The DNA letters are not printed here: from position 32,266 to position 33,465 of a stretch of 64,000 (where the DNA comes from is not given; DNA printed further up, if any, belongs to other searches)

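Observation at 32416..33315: Uncharacterised HsdR_N-like PD-(D/E)xK domain protein with a novel basic C-terminal domain, riding on the cas island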

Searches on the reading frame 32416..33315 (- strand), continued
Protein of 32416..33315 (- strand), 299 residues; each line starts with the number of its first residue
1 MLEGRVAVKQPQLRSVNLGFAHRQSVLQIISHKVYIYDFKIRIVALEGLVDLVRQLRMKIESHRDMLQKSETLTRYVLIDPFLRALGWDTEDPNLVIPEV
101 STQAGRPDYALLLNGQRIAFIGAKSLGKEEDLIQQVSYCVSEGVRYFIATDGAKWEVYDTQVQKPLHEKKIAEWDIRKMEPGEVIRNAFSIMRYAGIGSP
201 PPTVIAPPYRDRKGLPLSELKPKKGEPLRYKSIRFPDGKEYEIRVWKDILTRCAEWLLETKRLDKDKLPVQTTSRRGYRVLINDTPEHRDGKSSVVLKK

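Call 25: find_encoding_contigs(protein=P0021, flank=8000, max_places=3)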
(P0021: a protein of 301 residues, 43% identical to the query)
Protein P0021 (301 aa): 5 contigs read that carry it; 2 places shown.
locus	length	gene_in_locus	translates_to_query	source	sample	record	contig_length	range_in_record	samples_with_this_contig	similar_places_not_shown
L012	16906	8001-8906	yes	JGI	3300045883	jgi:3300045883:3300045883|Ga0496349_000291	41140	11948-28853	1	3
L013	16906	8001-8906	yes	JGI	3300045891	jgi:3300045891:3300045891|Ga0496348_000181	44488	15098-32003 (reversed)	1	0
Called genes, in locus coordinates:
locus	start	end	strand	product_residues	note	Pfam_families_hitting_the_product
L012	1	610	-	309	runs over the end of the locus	PF01916:DS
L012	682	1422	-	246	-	PF01381:HTH_3 (weak)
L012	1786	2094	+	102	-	PF04242:DUF424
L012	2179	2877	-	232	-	PF01912:eIF-6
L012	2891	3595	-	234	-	PF09754:PAC2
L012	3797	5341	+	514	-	PF01702:TGT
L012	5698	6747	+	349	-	PF10996:Beta-Casp, PF07521:RMMBL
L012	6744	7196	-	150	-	PF13380:CoA_binding_2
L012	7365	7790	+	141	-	PF02566:OsmC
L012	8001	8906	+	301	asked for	PF04313:HSDR_N (faint)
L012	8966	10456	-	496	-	PF13506:Glyco_transf_21, PF00535:Glycos_transf_2, PF10111:Glyco_tranf_2_2, PF13641:Glyco_tranf_2_3, PF03142:Chitin_synth_2 (weak), PF13632:Glyco_trans_2_3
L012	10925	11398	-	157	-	PF01814:Hemerythrin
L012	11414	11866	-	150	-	PF01814:Hemerythrin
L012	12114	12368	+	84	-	PF05402:PqqD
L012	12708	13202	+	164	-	PF00210:Ferritin, PF02915:Rubrerythrin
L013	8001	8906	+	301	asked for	PF04313:HSDR_N (faint)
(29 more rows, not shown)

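Call 31: list_cluster_members(proteins=[window:32416-33315:-, window:32419-33186:-, window:32419-33144:-, window:31120-31839:+, window:33218-34897:-, window:31867-32286:-])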
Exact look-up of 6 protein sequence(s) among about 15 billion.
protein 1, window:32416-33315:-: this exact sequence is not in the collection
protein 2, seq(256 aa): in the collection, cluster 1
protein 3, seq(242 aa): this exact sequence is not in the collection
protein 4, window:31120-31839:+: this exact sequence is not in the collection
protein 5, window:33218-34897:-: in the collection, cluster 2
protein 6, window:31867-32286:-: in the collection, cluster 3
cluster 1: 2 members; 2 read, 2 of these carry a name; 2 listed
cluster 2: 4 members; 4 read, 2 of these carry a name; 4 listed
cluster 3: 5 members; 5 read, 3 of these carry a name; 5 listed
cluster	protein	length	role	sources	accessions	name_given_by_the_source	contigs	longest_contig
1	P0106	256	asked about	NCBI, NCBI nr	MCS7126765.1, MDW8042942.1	MAG: hypothetical protein NZ953_00010 [Thaumarchaeota archaeon] | hypothetical protein [Candidatus Calditenuaceae archaeon]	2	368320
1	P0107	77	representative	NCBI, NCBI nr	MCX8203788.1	MAG: hypothetical protein N3H32_05685, partial [Nitrososphaeria archaeon] | hypothetical protein [Nitrososphaeria archaeon]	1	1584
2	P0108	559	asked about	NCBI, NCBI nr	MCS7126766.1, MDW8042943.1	MAG: helicase-related protein [Thaumarchaeota archaeon] | helicase-related protein [Candidatus Calditenuaceae archaeon]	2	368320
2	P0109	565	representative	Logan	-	-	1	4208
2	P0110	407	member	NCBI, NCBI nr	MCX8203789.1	MAG: helicase-related protein, partial [Nitrososphaeria archaeon] | helicase-related protein [Nitrososphaeria archaeon]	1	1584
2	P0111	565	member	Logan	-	-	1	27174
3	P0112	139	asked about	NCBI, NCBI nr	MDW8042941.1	MAG: hypothetical protein RMJ30_01710 [Nitrososphaerota archaeon] | hypothetical protein [Nitrososphaerota archaeon]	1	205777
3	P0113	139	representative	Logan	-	-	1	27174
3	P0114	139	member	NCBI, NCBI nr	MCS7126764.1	MAG: hypothetical protein NZ953_00005 [Thaumarchaeota archaeon] | hypothetical protein [Candidatus Calditenuaceae archaeon]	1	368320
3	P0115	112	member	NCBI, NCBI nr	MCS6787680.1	MAG: hypothetical protein NZ733_00070, partial [Aigarchaeota archaeon] | hypothetical protein [Aigarchaeota archaeon]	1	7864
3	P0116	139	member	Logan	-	-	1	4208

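Call 32: find_encoding_contigs(protein=P0111, flank=10000, max_places=3)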
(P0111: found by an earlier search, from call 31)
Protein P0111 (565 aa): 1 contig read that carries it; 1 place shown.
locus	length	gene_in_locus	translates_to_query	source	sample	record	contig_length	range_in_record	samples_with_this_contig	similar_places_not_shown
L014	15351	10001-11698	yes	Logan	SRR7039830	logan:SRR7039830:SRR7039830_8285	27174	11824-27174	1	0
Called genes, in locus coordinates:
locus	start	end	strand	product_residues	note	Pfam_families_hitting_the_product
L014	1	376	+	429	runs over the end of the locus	PF22641:TiaS_TCKD, PF08489:TiaS_FLD, PF01336:tRNA_anti-codon, PF23783:Zn_ribbon_TiaS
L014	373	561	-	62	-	-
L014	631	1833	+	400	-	PF01926:MMR_HSR1, PF02421:FeoB_N (faint), PF08438:YGR210-like_G4, PF02824:TGS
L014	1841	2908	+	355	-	PF01137:RTC, PF05189:RTC_insert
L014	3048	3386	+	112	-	PF02036:SCP2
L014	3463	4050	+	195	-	PF06195:DUF996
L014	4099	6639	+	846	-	PF01804:Penicil_amidase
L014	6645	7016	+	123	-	-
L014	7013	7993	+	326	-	PF00248:Aldo_ket_red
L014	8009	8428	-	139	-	PF01597:GCV_H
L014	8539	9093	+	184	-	PF01467:CTP_transf_like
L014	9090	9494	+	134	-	-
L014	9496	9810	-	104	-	PF19026:UBA_HYPK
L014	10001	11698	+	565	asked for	PF04851:ResIII, PF00270:DEAD, PF21210:RNA_helicase_helical, PF00271:Helicase_C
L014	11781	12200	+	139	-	-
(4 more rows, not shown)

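Call 66: find_encoding_contigs(protein=P0106, flank=10000, max_places=4)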
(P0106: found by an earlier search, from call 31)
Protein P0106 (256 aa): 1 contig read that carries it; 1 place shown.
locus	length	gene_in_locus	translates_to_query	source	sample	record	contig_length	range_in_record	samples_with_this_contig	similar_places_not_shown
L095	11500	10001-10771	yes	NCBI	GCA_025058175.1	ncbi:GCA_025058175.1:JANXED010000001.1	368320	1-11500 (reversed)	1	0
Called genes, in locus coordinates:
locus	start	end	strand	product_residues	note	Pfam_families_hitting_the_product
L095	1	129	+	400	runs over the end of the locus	PF01926:MMR_HSR1, PF02421:FeoB_N (faint), PF08438:YGR210-like_G4, PF02824:TGS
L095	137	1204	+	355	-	PF01137:RTC, PF05189:RTC_insert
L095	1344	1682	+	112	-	PF02036:SCP2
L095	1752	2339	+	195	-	PF06195:DUF996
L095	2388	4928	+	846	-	PF01804:Penicil_amidase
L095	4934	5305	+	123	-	-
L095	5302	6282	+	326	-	PF00248:Aldo_ket_red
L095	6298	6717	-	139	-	PF01597:GCV_H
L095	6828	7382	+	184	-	PF01467:CTP_transf_like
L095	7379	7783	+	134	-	-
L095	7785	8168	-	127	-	PF19026:UBA_HYPK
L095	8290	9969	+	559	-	PF04851:ResIII, PF00270:DEAD, PF21210:RNA_helicase_helical, PF00271:Helicase_C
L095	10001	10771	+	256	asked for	PF04313:HSDR_N (faint)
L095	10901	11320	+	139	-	-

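Call 80: search_protein_families(library=pfam, proteins=[P0044, P0049, P0074, P0094, P0062, P0089, P0102, P0075], max_evalue=0.001)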
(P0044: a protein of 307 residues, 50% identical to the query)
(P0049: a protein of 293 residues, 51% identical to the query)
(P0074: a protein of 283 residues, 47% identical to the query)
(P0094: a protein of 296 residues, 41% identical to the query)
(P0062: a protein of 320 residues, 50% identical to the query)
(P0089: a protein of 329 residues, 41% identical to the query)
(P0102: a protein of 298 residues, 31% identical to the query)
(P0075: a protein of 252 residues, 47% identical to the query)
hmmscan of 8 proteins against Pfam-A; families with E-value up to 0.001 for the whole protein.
P0044 (307 aa): 3 families
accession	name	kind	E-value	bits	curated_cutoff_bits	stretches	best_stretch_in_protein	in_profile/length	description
PF18755.6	RAMA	-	2.1e-16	60.2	35.2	1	211-304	13-104/107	Restriction Enzyme Adenine Methylase Associated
PF04313.20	HSDR_N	-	2.3e-07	31.3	25.1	0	54-123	117-194/198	Type I restriction enzyme R protein N terminus (HSDR_N)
PF11149.13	DUF2924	-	5.3e-06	27.2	31.2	1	228-284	80-134/135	Protein of unknown function (DUF2924)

P0049 (293 aa): 3 families
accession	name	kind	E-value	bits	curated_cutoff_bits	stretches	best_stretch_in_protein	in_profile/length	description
PF18755.6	RAMA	-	4.4e-19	68.9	35.2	1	198-291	10-101/107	Restriction Enzyme Adenine Methylase Associated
PF04313.20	HSDR_N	-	1.2e-07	32.2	25.1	0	56-124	118-194/198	Type I restriction enzyme R protein N terminus (HSDR_N)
PF11149.13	DUF2924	-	0.00069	20.4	31.2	0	208-272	81-132/135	Protein of unknown function (DUF2924)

P0074 (283 aa): 3 families
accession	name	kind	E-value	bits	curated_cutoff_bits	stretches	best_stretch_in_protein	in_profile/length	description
PF14338.12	Mrr_N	-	6.5e-14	52.3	29.5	1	202-279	8-86/87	Mrr N-terminal domain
PF04313.20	HSDR_N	-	6e-08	33.2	25.1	1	55-124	117-194/198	Type I restriction enzyme R protein N terminus (HSDR_N)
PF08461.16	HTH_12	-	2.7e-05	24.5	21.4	0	202-278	3-66/66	Ribonuclease R winged-helix domain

P0094 (296 aa): 1 family
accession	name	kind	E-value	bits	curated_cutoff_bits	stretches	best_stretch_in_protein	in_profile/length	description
PF04313.20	HSDR_N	-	4.1e-11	43.6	25.1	1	64-125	127-195/198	Type I restriction enzyme R protein N terminus (HSDR_N)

P0062 (320 aa): 1 family
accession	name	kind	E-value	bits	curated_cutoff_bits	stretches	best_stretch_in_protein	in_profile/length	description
PF04313.20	HSDR_N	-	7.6e-05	23.1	25.1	1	26-84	2-60/198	Type I restriction enzyme R protein N terminus (HSDR_N)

P0089 (329 aa): 1 family
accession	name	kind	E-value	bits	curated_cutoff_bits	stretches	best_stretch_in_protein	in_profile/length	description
PF04313.20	HSDR_N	-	3.7e-11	43.7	25.1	1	57-117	120-192/198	Type I restriction enzyme R protein N terminus (HSDR_N)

P0102 (298 aa): 3 families
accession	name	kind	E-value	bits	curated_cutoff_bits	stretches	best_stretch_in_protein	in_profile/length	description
PF14267.11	DUF4357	-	3.8e-07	30.4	38.4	1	255-296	3-48/54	Domain of unknown function (DUF4357)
PF13588.12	HSDR_N_2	-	4e-07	30.5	25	1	29-117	5-97/110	Type I restriction enzyme R protein N terminus (HSDR_N)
PF04313.20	HSDR_N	-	4.3e-07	30.4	25.1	0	59-111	125-187/198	Type I restriction enzyme R protein N terminus (HSDR_N)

P0075 (252 aa): 1 family
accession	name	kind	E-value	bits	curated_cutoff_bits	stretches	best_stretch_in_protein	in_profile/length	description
PF04313.20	HSDR_N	-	2.2e-11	44.5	25.1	1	64-125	124-196/198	Type I restriction enzyme R protein N terminus (HSDR_N)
